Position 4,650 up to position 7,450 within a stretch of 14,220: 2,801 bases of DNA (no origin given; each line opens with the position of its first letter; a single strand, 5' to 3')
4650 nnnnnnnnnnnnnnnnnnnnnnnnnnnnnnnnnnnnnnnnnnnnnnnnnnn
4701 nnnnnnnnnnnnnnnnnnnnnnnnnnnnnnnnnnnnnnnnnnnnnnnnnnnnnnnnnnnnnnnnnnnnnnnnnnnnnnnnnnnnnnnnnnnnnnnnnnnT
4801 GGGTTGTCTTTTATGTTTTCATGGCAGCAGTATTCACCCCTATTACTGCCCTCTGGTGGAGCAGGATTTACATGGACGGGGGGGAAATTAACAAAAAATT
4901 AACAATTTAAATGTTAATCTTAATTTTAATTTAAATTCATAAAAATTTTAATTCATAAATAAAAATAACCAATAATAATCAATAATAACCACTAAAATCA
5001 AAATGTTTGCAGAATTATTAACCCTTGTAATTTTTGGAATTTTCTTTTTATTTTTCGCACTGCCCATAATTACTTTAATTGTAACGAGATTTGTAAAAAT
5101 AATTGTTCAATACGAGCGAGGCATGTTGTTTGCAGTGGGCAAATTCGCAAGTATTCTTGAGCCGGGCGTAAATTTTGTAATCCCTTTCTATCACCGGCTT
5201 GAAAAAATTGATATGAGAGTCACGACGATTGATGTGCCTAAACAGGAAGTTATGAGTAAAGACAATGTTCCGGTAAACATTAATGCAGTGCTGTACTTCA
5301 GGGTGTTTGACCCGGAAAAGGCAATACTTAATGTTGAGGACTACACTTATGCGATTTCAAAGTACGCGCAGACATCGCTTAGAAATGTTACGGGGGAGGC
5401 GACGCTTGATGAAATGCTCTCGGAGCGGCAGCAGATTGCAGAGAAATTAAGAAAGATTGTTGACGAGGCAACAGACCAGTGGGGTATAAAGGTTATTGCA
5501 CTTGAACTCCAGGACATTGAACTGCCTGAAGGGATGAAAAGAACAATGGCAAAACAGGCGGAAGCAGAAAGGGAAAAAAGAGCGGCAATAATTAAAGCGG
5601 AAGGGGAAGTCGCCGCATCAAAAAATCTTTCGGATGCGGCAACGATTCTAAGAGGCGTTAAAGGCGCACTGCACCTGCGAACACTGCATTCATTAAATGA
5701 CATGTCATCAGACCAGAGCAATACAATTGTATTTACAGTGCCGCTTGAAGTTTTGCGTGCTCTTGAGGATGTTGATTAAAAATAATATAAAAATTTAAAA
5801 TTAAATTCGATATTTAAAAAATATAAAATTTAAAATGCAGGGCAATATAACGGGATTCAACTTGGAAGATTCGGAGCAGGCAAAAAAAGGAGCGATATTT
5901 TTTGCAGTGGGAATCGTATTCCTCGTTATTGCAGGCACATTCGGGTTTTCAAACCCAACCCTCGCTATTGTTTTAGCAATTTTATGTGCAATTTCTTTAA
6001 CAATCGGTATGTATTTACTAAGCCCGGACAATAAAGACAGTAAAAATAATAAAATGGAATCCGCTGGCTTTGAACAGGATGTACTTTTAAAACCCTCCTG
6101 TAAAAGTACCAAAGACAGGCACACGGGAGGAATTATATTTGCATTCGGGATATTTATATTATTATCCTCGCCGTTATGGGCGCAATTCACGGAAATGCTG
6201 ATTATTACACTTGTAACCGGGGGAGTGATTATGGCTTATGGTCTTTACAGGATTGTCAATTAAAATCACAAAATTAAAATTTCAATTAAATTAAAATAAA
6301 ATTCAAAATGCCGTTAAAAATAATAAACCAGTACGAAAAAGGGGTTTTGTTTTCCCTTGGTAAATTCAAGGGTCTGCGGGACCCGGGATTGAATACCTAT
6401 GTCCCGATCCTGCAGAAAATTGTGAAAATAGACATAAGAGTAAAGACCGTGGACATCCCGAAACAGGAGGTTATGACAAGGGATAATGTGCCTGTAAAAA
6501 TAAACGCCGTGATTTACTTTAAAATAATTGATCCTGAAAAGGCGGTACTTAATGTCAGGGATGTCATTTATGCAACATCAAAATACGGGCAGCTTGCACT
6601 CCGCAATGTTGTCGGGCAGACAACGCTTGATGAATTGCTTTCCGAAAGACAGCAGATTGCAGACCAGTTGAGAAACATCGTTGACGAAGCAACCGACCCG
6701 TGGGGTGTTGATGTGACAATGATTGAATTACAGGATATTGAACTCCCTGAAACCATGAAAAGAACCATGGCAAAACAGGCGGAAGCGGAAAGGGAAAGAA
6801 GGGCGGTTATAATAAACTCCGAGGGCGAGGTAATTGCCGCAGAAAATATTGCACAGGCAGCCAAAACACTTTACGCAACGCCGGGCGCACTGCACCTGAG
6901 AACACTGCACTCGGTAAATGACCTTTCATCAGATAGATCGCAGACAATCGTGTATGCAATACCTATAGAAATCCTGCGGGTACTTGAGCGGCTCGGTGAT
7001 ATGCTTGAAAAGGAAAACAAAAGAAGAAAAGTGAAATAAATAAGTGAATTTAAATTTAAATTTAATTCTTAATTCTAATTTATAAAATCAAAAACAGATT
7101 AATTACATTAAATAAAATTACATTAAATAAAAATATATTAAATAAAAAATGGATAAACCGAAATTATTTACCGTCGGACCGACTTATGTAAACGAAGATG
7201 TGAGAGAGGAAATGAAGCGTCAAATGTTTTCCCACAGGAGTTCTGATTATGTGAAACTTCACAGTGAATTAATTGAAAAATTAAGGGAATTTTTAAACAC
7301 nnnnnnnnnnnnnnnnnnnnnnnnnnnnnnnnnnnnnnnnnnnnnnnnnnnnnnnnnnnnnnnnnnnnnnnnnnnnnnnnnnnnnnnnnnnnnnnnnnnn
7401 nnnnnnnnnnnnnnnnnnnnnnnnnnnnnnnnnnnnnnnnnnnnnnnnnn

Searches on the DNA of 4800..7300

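Call 64: search_rna_families(source=window, start=4800, end=7300, threshold=evalue, max_evalue=0.1)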
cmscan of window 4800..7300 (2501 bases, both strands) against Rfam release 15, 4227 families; matches with E-value up to 0.1: 0.
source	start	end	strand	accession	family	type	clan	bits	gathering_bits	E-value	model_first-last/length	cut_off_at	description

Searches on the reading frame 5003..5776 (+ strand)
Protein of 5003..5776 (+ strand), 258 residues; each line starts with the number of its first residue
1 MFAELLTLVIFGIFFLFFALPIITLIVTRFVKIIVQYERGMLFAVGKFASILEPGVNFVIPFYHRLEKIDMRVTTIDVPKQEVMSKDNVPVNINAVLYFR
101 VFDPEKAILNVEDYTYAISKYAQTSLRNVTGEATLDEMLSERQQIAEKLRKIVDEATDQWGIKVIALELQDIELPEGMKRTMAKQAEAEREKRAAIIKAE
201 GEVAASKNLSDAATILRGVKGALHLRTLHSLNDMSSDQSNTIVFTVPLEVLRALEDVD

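Call 6: search_protein_families(library=pfam, proteins=[window:5003-5776:+], max_evalue=0.01)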
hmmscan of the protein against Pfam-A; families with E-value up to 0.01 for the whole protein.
window:5003-5776:+ (258 aa): 2 families
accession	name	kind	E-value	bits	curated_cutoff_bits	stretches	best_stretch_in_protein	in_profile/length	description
PF01145.31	Band_7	-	1.1e-44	153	23.6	1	33-202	2-175/176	SPFH domain / Band 7 family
PF13421.11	Band_7_1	-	1.4e-05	25.3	24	1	118-187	137-208/211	SPFH domain-Band 7 family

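Call 7: search_protein_families(library=ncbifam, proteins=[window:5003-5776:+], max_evalue=0.01)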
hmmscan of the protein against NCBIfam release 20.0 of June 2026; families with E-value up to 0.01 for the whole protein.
window:5003-5776:+ (258 aa): 5 families
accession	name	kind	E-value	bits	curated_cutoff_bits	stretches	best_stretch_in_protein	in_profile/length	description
TIGR01933.1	hflK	equivalog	8.8e-21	74.5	159.4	1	32-203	2-176/261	FtsH protease activity modulator HflK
NF008181.0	PRK10930.1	equivalog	5.8e-13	48.4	660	1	32-200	98-269/419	FtsH protease activity modulator HflK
TIGR01932.1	hflC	equivalog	1.5e-10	40.5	134.4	2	33-142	22-143/318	protease modulator HflC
NF058507.1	FlotScfldFlot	equivalog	3.1e-08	33.1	700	1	46-202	48-213/477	flotillin lipid rafts scaffold protein FloT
NF008259.0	PRK11029.1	equivalog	3.7e-05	22.9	427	1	22-104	11-100/334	protease modulator HflC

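Call 54: search_protein_families(library=padloc, proteins=[window:5003-5776:+], max_evalue=0.01)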
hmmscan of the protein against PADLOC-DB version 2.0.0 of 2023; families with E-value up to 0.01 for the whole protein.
window:5003-5776:+ (258 aa): 0 families
